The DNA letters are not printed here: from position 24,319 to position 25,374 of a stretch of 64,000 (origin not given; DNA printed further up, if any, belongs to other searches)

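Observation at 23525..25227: Arginase/agmatinase-family hydrolase translationally coupled to a possible YqcI/YcgG (DcsA/GntA-like) haem N-oxygenase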

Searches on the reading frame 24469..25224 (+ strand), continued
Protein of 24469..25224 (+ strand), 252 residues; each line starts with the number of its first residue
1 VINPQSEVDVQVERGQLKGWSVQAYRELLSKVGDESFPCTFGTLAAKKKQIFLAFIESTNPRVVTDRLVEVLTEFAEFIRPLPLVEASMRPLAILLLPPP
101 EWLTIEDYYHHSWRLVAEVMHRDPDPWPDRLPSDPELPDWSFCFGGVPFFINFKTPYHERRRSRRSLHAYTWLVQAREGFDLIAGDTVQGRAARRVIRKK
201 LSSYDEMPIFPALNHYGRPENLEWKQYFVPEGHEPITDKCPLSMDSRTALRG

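Call 55: search_dna_similar(query=window:24469-25224:+, collection=plasmids, mode=protein, max_evalue=0.00001, max_rows=30)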
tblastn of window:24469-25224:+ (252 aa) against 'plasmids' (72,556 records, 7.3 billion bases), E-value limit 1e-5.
Records with a match: 56; places in all: 58; records where one place covers at least 80% of the query: 55.
Best place of each record, by identity: <60% 56.
By first word of the organism name: Priestia 9; Bacillus 7; Thioclava 5; Leisingera 5; Rhizobium 4; Haladaptatus 3; Halorussus 2; Natronococcus 2; Natrinema 2; Halomarina 2; and 15 more.
By predicted mobility (MOB-suite, as given by PLSDB): non-mobilizable 43; conjugative 7; mobilizable 6.
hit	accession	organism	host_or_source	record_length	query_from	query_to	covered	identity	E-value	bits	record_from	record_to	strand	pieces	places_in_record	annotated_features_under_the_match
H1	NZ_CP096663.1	Halorussus limi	cell culture,saline soil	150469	2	243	96%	33.1%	1e-37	146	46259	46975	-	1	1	YqcI/YcgG family protein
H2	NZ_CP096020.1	Halocatena salina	cell culture,sediment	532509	5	242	94%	32.9%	9e-38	147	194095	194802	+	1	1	YqcI/YcgG family protein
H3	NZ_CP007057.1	Halostagnicola larsenii XH-48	-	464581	5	249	97%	31.8%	2e-38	149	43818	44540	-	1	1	YqcI/YcgG family protein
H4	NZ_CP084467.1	Halomicrobium salinisoli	cell culture,gobi saline soil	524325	5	246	96%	32.2%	1e-39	152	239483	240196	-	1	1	YqcI/YcgG family protein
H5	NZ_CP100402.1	Halorussus aquaticus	cell culture,saline soil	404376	7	243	94%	32.6%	1e-36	144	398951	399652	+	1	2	YqcI/YcgG family protein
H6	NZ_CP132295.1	Natronococcus sp. AD-5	cell culture,sediment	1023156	5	246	96%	31.8%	5e-40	153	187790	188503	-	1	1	record has no annotation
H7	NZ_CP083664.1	Haloprofundus salinisoli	cell culture,saline soil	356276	5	246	96%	31.8%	3e-38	148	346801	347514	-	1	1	YqcI/YcgG family protein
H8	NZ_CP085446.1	Priestia megaterium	single cell,soil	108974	5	243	95%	31.9%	1e-36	143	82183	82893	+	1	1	YqcI/YcgG family protein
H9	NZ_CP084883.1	Natrinema zhouii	pure culture,Salt mine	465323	5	246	96%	31.4%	1e-36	144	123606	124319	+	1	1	YqcI/YcgG family protein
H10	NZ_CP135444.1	Thioclava sp. FTW29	-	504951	20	248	91%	33.0%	2e-33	134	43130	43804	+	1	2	YqcI/YcgG family protein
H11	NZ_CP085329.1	Haladaptatus salinisoli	cell culture,saline soil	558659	5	246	96%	31.0%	4e-37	145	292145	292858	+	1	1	YqcI/YcgG family protein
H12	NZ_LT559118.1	Nonomuraea gerenzanensis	-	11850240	15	245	92%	32.2%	3e-24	108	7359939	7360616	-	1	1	none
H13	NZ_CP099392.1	Natronococcus sp. CG52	cell culture,salt lake sediment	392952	5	252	98%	29.8%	2e-35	140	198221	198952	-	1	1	YqcI/YcgG family protein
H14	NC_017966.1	Tistrella mobilis KA081020-065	-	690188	25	242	87%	33.8%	4e-27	116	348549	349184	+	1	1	none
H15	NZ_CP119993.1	Halomarina sp. PSR21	cell culture,saline soil from Tarim ...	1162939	5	243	95%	30.7%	2e-29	122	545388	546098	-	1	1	record has no annotation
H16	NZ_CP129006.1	Bacillus cereus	cattle,Isolated from the spleen of ...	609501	17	243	90%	32.3%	4e-35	139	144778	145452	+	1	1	YqcI/YcgG family protein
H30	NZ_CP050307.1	Rhizobium lusitanum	Oxytropis pumilio,cell culture,root ...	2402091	11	247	94%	29.0%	4e-33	134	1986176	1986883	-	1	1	none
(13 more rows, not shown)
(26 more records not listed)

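Call 56: get_annotated_region(hit=H4, flank=5000)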
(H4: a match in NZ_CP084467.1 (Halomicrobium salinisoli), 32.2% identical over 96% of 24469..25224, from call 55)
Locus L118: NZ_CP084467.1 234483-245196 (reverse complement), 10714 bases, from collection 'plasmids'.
description: Halomicrobium salinisoli strain TH30 plasmid unnamed1, complete sequence
organism: Halomicrobium salinisoli (NCBI taxid 2878391)
taxonomy: Archaea; Euryarchaeota; Halobacteria; Halobacteriales; Haloarculaceae; Halomicrobium; Halomicrobium salinisoli
host: -; source: cell culture,gobi saline soil; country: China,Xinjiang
typing (MOB-suite, as given by PLSDB): non-mobilizable
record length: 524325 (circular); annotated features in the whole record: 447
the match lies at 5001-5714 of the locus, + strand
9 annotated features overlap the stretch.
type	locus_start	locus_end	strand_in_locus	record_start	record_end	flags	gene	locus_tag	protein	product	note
CDS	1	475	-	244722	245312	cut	-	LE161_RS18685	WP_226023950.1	transcriptional regulator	-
CDS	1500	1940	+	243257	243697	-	-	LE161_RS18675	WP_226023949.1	hypothetical protein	-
CDS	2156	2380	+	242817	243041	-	-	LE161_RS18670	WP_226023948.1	hypothetical protein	-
CDS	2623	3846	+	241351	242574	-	-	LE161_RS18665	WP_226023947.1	sulfotransferase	-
CDS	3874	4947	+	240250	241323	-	cysC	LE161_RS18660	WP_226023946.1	adenylyl-sulfate kinase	GO:0006790 - sulfur compound metabolic process [Evidence IEA]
CDS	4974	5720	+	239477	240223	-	-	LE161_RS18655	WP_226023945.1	YqcI/YcgG family protein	-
CDS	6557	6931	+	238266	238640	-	-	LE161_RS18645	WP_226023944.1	hypothetical protein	-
CDS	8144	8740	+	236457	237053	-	-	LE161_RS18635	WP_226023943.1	hypothetical protein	-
CDS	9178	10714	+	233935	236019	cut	-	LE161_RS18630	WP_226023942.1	RecQ family ATP-dependent DNA helicase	GO:0006310 - DNA recombination [Evidence IEA]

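Call 57: get_annotated_region(hit=H10, flank=5000)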
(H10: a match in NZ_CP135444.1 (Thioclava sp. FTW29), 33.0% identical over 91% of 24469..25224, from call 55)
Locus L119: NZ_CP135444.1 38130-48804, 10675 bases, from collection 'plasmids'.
description: Thioclava sp. FTW29 plasmid unnamed1, complete sequence
organism: Thioclava sp. FTW29 (NCBI taxid 3076557)
taxonomy: Bacteria; Pseudomonadota; Alphaproteobacteria; Rhodobacterales; Paracoccaceae; Thioclava; Thioclava sp. FTW29
host: -; source: -; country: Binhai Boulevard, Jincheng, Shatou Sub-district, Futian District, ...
typing (MOB-suite, as given by PLSDB): non-mobilizable
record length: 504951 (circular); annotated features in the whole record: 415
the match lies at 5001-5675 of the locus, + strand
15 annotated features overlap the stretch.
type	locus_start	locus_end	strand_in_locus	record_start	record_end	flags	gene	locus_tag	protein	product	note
CDS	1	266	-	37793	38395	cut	-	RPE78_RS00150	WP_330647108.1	amino acid synthesis family protein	-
CDS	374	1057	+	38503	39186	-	-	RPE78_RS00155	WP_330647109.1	GntR family transcriptional regulator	-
CDS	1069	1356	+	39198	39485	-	-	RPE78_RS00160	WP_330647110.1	DUF1330 domain-containing protein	-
CDS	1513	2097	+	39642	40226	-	-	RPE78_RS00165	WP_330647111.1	hypothetical protein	-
CDS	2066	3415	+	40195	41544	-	-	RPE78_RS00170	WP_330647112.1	AAA family ATPase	-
CDS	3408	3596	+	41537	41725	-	-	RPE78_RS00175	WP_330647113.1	hypothetical protein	-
CDS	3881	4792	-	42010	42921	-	-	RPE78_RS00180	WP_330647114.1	LysR family transcriptional regulator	GO:0006355 - regulation of DNA-templated transcription [Evidence IEA]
CDS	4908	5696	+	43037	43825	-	-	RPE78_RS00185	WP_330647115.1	YqcI/YcgG family protein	-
CDS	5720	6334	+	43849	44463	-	-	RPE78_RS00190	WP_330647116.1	LysE family translocator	-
CDS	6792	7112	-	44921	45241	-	-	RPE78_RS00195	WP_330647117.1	metalloregulator ArsR/SmtB family transcription factor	GO:0006355 - regulation of DNA-templated transcription [Evidence IEA]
CDS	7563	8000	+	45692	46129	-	-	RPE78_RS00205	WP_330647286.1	alpha/beta hydrolase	-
CDS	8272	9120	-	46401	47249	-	-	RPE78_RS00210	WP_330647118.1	helix-turn-helix transcriptional regulator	-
CDS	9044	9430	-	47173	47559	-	-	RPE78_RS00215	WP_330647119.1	hypothetical protein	-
CDS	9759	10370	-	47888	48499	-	-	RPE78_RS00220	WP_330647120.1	acyl-homoserine-lactone synthase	-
CDS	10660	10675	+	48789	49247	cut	-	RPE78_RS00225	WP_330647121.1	DUF6041 domain-containing protein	-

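Call 58: get_annotated_region(hit=H8, flank=5000)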
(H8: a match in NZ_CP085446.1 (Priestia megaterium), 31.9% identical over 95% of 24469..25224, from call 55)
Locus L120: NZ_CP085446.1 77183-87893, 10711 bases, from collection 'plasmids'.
description: Priestia megaterium strain KF18 plasmid unnamed4, complete sequence
organism: Priestia megaterium (NCBI taxid 1404)
taxonomy: Bacteria; Bacillota; Bacilli; Bacillales; Bacillaceae; Priestia; Priestia megaterium
host: -; source: single cell,soil; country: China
typing (MOB-suite, as given by PLSDB): non-mobilizable; replicon rep_cluster_385
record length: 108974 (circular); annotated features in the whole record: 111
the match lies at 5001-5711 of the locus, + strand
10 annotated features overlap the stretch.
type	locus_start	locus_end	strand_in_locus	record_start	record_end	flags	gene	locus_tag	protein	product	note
CDS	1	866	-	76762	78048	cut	-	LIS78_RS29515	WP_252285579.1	replication protein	-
CDS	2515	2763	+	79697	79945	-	-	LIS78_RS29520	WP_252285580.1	hypothetical protein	-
CDS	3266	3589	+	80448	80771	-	-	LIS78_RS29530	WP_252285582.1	hypothetical protein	-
CDS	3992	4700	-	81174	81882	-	-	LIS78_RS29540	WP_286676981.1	IS6 family transposase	-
CDS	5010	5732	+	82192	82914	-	-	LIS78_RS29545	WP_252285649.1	YqcI/YcgG family protein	-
CDS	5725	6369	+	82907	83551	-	-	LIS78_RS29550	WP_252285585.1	LysE family transporter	GO:0006865 - amino acid transport [Evidence IEA]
CDS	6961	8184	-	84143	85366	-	-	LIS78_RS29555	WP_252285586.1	MFS transporter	GO:0055085 - transmembrane transport [Evidence IEA]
CDS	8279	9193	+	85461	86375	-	-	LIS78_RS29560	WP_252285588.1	ornithine carbamoyltransferase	-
CDS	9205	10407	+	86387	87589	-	-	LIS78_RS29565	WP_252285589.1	ATP-grasp domain-containing protein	-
CDS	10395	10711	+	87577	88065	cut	-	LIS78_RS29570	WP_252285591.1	thiamine pyrophosphate-binding protein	-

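Call 63: predict_structure(alignment_id=A1)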
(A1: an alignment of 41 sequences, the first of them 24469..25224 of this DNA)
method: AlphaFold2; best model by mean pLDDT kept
length: 252 residues; sequences in the alignment: 41
mean_pLDDT: 92.1   pTM: 0.91
mean pLDDT of the five models: 92.1, 92.0, 90.8, 90.0, 89.4
residues with pLDDT >= 90: 195; 70-90: 48; 50-70: 5; < 50: 4
segments of 3 or more residues with pLDDT < 50: 249-252
pLDDT, mean of each block of 10 residues (from residue 1): 97 97 97 89 93 98 98 97 94 98 96 97 94 93 96 96 96 93 84 89 92 83 91 90 66 46
secondary structure, 60 per line:
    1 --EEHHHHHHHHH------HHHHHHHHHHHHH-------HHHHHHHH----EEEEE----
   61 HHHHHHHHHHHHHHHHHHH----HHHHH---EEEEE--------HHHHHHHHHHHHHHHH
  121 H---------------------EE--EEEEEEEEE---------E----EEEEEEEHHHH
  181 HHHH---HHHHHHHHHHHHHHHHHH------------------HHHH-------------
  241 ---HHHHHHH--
elements in order: H5-13 H20-32 H40-47 E52-56 H61-79 H84-88 E92-96 H105-121 E147-155 E170-176 H177-184 H188-205 H224-227 H244-250

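Call 67: fold_search(model_id=the predicted structure, library=pdb)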
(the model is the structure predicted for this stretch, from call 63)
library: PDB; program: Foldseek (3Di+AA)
matches with E <= 10: 153; with E <= 0.001: 5
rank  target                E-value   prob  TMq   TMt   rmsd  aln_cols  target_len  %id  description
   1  9ubb                  1.7e-15  1.00  0.81  0.84   2.9       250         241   27  The structure of the AglA_K225E-Arg complex (released 2025-12-10)
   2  9ub3                  2.5e-15  1.00  0.76  0.78   2.7       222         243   27  The structure of the apo-AglA from Streptomyces monomycini (released 2025-12-10)
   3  9uba                  6.1e-15  1.00  0.80  0.84   2.7       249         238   27  The structure of the AglA_K196R-Arg complex (released 2025-12-10)
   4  9ubs                  8.1e-15  1.00  0.79  0.82   2.7       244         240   26  The structure of the AglA_T220R-Arg complex (released 2025-12-10)
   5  9ub5                  1.2e-14  1.00  0.79  0.81   2.9       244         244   26  The structure of the AglA-Arg complex (released 2025-12-10)
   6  7tsc                  7.9e-01  0.16  0.18  0.12   8.7       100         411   13  Structure of rat neuronal nitric oxide synthase R349A mutant heme domain in complex with 4-methyl-6-(3-(4-methylpiperazi (released 2022-07-13)
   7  2m71_MODEL_1_A        8.4e-01  0.30  0.23  0.48   4.5       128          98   11  Solution structure of the a C-terminal domain of translation initiation factor IF-3 from Campylobacter jejuni (released 2013-05-15)
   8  5uo7_A                1.0e+00  0.28  0.21  0.14   8.3        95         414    9  Structure of human neuronal nitric oxide synthase heme domain in complex with (S)-3-[(2-amino-4-methylquinolin-7-yl)me (released 2017-05-03)
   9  6neq_z                1.0e+00  0.20  0.24  0.28   9.3       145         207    6  Structure of human mitochondrial translation initiation factor 3 bound to the small ribosomal subunit-Class-II (released 2019-02-27)
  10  7uan                  1.0e+00  0.15  0.18  0.12   8.6       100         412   13  Structure of rat neuronal nitric oxide synthase R349A heme domain in complex with (6-(3-(4,4-difluoropiperidin-1-yl)prop (released 2022-07-13)
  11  9pzg_W                1.1e+00  0.09  0.19  0.18  14.4       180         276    7  Bacterial ribosomal 2'-O-methyltransferase RsmI in complex with the small ribosomal subunit (released 2025-09-24)
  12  6ngl_A                1.3e+00  0.23  0.21  0.14   8.2        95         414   10  Structure of rat neuronal nitric oxide synthase heme domain in complex with (R)-6-(3-fluoro-5-(2-(pyrrolidin-2-yl)ethy (released 2019-03-13)
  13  6rw4_8                1.3e+00  0.14  0.22  0.27  10.2       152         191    6  Structure of human mitochondrial 28S ribosome in complex with mitochondrial IF3 (released 2020-06-03)
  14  6pot_B                1.4e+00  0.23  0.21  0.14   8.3        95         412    9  Structure of human neuronal nitric oxide synthase R354A/G357D mutant heme domain in complex with 7-(3-(Aminomethyl)-4- (released 2020-04-29)
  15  2crq_MODEL_1_A        1.5e+00  0.18  0.23  0.42   5.9       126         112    6  Solution structure of C-terminal domain of RIKEN cDNA 2810012L14 (released 2005-11-20)
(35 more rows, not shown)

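Call 68: search_protein_representatives(protein=window:24469-25224:+)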
Query: 252 residues. Proteins with E-value up to 0.001 (for the whole library): 468; up to 1e-10: 339; up to 1e-30: 48. The best 150 are listed.
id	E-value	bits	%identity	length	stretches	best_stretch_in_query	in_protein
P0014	4.8e-87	308.0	54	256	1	1-242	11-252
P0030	1.5e-72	260.5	47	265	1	7-242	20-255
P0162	8.6e-49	182.6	48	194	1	65-251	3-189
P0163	2.7e-48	181.0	36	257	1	13-244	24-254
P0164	1.1e-44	169.1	49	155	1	89-243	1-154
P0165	1.0e-43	165.9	40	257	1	26-251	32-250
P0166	1.7e-43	165.2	37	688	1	7-247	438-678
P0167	4.5e-43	163.8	33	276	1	18-247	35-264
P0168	5.5e-43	163.6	36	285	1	18-243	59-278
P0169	8.4e-42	159.7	34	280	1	18-245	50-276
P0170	1.0e-41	159.4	35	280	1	6-244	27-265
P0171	1.9e-39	151.9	32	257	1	5-243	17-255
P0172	2.6e-39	151.5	34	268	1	4-244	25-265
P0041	2.9e-39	151.3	34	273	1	18-244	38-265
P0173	3.5e-39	151.1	37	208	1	43-245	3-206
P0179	1.9e-37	145.4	34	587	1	20-247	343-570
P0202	7.0e-32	127.2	31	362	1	12-236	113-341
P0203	8.5e-32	126.9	30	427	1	18-244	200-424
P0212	2.1e-30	122.3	36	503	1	17-245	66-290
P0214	2.9e-30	121.9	35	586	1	15-244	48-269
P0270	1.8e-25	106.1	33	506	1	19-244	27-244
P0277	3.8e-25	105.1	32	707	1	15-242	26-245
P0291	1.6e-24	103.1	34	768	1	29-247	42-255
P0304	1.3e-23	100.0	32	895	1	21-242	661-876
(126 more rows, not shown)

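Call 69: search_protein_families(library=pfam, proteins=[P0166, P0179, P0203, P0304, P0212, P0214, P0277, P0270, P0291, P0202], max_evalue=0.001)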
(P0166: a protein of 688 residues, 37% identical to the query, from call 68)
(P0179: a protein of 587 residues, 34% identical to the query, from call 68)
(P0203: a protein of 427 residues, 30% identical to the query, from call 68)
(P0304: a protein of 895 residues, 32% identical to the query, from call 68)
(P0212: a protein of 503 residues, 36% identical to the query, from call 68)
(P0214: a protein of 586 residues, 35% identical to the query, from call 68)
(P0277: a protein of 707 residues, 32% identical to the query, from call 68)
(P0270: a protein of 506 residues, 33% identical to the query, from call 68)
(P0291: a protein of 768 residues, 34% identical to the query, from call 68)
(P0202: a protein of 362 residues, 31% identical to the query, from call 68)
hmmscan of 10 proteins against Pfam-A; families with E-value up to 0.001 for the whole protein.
P0166 (688 aa): 3 families
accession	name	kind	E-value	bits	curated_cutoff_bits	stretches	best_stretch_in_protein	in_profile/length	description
PF08892.16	YqcI_YcgG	-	9.7e-56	189.4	27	1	459-674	1-211/211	YqcI/YcgG family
PF00668.25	Condensation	-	7.7e-48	163.7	30.6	1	1-320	137-453/456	Condensation domain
PF00550.31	PP-binding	-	2.4e-13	50.5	20.8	1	342-406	1-67/67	Phosphopantetheine attachment site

P0179 (587 aa): 2 families
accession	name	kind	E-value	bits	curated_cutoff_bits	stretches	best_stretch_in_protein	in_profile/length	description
PF08892.16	YqcI_YcgG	-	1.9e-53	181.9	27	1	358-566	7-211/211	YqcI/YcgG family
PF01063.24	Aminotran_4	-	9e-44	150.4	28.5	1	45-278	2-223/223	Amino-transferase class IV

P0203 (427 aa): 3 families
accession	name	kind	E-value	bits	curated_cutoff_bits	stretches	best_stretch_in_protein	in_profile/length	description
PF08892.16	YqcI_YcgG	-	8.5e-50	169.9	27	1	216-422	7-210/211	YqcI/YcgG family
PF00355.32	Rieske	-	2.4e-08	34.2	20.3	1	7-54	11-57/88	Rieske [2Fe-2S] domain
PF00848.25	Ring_hydroxyl_A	-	1.2e-06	29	24.9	1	113-182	134-206/208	Ring hydroxylating alpha subunit (catalytic domain)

P0304 (895 aa): 2 families
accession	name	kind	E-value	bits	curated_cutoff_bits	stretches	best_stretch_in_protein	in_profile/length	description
PF08892.16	YqcI_YcgG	-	7.2e-63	212.7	27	1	667-877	3-211/211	YqcI/YcgG family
PF00501.34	AMP-binding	-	4e-59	200.8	29.9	1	229-575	2-384/384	AMP-binding enzyme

P0212 (503 aa): 3 families
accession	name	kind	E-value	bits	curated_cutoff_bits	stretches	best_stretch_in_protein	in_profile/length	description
PF08892.16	YqcI_YcgG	-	5.1e-58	196.8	27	1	84-287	7-210/211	YqcI/YcgG family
PF13649.12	Methyltransf_25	-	7.5e-06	27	27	1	347-446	1-97/97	Methyltransferase domain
PF08241.18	Methyltransf_11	-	2.7e-05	25.2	21.2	1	348-450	1-95/95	Methyltransferase domain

P0214 (586 aa): 2 families
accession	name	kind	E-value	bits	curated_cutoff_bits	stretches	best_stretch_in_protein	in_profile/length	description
PF08892.16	YqcI_YcgG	-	3.2e-62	210.5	27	1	64-267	4-210/211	YqcI/YcgG family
PF00668.25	Condensation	-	3.8e-44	151.6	30.6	1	306-573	3-278/456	Condensation domain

P0277 (707 aa): 2 families
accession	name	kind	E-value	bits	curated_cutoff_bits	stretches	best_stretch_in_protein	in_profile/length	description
PF00668.25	Condensation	-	8e-69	232.9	30.6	1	257-693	4-446/456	Condensation domain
PF08892.16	YqcI_YcgG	-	1.1e-60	205.6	27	1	41-245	3-210/211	YqcI/YcgG family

P0270 (506 aa): 2 families
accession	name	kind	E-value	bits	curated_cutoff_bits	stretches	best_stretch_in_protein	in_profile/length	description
PF08892.16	YqcI_YcgG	-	3.5e-55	187.5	27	1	36-242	1-210/211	YqcI/YcgG family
PF14518.11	Haem_oxygenas_2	-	6.2e-20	72.2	28.9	1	312-478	3-176/177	Iron-containing redox enzyme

P0291 (768 aa): 3 families
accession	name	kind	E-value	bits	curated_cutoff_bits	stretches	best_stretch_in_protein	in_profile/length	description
PF00501.34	AMP-binding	-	1.9e-86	290.7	29.9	1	263-611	2-384/384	AMP-binding enzyme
PF08892.16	YqcI_YcgG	-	5.6e-57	193.4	27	1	41-250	1-210/211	YqcI/YcgG family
PF13193.12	AMP-binding_C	-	1.4e-11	45.6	24.5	1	670-744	1-76/76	AMP-binding enzyme C-terminal domain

P0202 (362 aa): 1 family
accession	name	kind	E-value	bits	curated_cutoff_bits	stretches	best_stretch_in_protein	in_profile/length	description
PF08892.16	YqcI_YcgG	-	1.6e-47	162.5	27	1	137-349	5-210/211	YqcI/YcgG family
